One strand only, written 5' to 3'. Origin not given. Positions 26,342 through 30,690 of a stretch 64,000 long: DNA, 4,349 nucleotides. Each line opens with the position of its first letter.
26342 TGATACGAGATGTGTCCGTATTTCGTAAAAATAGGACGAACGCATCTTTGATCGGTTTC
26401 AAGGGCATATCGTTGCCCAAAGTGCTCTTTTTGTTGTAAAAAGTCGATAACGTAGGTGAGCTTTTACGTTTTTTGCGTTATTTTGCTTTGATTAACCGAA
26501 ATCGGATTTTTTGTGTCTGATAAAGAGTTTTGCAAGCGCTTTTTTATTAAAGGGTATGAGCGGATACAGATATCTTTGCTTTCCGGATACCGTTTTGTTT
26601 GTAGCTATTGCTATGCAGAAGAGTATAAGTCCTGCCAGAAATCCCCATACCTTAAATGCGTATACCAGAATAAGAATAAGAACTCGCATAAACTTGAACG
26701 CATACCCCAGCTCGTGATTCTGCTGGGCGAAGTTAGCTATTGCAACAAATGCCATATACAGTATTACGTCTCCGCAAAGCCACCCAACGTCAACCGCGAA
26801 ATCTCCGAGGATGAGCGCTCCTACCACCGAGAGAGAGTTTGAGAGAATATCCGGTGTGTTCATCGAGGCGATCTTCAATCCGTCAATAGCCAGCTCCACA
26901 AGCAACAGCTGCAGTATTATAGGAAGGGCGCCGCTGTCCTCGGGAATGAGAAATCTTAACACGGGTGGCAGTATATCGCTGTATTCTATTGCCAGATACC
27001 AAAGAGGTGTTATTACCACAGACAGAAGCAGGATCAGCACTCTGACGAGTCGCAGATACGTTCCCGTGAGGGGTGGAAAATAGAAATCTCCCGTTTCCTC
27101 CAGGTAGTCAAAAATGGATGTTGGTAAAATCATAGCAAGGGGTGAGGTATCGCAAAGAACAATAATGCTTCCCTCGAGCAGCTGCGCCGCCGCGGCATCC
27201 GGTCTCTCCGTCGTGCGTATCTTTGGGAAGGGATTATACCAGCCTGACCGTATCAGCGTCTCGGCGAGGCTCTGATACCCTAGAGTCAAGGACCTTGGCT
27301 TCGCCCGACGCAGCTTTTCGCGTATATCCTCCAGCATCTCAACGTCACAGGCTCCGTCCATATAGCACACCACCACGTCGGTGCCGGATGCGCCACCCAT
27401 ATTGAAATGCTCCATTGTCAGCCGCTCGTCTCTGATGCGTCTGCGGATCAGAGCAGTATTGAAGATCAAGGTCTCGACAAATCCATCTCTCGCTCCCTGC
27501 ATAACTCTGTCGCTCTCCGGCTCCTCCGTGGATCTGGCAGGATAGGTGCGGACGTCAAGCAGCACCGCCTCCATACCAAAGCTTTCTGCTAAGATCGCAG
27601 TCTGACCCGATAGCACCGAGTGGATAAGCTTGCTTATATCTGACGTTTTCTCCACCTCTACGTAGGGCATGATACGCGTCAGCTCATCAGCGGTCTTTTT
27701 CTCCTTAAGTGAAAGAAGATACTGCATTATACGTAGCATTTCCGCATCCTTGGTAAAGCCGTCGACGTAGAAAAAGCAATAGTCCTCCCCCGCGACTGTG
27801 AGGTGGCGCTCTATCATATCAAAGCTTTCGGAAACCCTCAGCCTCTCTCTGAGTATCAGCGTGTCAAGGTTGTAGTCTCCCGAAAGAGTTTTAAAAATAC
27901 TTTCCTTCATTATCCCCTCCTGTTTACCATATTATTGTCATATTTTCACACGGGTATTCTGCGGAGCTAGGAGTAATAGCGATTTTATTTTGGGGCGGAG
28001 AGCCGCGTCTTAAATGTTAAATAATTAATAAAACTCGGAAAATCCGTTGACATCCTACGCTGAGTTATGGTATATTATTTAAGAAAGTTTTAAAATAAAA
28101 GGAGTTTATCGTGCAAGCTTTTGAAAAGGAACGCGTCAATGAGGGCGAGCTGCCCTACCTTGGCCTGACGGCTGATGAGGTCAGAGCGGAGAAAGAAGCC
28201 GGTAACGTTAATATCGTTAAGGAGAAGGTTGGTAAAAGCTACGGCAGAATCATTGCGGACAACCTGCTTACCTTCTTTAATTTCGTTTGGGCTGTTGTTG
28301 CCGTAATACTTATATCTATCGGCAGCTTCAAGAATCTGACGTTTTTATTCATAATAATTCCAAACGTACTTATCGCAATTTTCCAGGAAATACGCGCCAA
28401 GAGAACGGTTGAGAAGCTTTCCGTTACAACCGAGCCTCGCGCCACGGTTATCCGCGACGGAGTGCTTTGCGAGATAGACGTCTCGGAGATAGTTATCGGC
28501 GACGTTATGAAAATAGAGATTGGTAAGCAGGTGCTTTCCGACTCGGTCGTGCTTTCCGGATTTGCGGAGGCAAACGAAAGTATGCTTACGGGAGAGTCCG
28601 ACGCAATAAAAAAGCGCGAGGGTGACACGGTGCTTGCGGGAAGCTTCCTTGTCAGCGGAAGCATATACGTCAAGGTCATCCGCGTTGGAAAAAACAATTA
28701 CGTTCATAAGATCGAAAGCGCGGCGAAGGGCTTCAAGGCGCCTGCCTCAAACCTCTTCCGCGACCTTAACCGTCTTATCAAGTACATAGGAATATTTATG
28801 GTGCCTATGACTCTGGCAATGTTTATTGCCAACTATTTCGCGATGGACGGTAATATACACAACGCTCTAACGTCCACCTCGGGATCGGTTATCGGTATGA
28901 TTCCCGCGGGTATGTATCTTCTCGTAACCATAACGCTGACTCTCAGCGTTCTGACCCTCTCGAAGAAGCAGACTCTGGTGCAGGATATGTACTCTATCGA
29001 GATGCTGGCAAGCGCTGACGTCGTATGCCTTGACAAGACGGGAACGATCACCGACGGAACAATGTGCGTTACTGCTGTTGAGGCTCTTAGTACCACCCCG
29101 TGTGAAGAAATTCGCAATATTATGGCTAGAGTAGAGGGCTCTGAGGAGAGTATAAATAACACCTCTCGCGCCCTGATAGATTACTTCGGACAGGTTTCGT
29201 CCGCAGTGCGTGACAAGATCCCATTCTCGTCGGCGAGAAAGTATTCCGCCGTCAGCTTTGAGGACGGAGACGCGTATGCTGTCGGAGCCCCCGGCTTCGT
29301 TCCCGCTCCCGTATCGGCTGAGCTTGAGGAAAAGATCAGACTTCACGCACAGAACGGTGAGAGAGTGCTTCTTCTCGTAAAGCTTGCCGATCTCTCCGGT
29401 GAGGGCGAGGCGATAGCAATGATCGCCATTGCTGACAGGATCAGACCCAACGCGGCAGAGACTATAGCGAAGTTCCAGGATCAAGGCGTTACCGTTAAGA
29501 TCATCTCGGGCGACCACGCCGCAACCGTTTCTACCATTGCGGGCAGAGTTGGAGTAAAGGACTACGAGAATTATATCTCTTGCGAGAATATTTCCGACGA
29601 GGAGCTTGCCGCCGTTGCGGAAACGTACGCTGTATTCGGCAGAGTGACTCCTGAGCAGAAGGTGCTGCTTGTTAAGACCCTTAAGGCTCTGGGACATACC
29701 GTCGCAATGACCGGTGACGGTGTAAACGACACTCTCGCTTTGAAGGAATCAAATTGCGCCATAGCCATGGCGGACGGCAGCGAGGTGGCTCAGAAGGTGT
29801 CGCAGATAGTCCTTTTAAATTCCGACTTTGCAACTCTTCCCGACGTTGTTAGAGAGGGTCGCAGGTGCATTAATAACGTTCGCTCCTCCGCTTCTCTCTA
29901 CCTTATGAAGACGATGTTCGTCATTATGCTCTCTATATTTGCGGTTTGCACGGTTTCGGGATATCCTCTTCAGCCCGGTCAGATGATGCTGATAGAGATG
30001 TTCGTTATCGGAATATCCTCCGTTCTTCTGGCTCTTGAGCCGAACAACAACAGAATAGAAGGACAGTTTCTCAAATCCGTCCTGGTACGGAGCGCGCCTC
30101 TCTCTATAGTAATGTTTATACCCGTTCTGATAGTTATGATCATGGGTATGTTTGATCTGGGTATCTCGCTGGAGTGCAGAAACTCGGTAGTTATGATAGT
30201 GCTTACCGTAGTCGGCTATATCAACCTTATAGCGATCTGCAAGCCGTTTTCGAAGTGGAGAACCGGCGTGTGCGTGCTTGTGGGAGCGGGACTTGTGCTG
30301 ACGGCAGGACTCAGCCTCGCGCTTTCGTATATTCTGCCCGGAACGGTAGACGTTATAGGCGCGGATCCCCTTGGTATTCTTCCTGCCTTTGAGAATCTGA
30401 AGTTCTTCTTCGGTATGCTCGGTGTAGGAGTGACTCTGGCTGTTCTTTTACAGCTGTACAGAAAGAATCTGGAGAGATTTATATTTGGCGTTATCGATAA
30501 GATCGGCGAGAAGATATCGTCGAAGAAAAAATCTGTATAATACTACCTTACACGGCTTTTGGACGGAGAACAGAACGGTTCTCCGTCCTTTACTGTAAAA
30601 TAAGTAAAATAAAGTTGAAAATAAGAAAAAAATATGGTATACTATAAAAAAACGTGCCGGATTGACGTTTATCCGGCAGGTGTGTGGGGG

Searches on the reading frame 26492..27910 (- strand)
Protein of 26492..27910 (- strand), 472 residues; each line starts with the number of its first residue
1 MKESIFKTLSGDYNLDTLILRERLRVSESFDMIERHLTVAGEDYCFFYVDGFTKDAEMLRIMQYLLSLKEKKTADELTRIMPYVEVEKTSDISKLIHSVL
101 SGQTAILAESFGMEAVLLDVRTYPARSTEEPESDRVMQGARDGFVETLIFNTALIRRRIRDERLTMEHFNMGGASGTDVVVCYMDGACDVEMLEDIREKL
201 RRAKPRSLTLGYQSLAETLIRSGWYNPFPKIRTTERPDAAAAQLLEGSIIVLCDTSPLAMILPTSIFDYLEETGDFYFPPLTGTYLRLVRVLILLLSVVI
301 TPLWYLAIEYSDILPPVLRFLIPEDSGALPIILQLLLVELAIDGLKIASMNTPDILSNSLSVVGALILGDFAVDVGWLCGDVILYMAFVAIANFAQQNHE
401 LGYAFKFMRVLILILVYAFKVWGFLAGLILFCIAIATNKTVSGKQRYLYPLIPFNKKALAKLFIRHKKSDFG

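Call 77: search_protein_families(library=pfam, max_evalue=0.00001, proteins=[window:26492-27910:-])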
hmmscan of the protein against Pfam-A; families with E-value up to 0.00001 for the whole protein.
window:26492-27910:- (472 aa): 1 family
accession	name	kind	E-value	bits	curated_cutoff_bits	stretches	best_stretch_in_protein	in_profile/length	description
PF03323.18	GerA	-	4.9e-128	428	27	1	26-467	7-456/466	Bacillus/Clostridium GerA spore germination protein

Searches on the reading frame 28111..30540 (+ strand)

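Call 77: search_protein_families(library=pfam, max_evalue=0.00001, proteins=[window:28111-30540:+])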
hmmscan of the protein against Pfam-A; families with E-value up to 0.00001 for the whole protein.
window:28111-30540:+ (809 aa): 2 families
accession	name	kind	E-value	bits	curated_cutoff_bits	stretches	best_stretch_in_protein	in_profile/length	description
PF00122.25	E1-E2_ATPase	-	5.3e-40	137.3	28.1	1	107-286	3-181/181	E1-E2 ATPase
PF00702.32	Hydrolase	-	2.6e-21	77.4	26.4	1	303-546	2-189/191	haloacid dehalogenase-like hydrolase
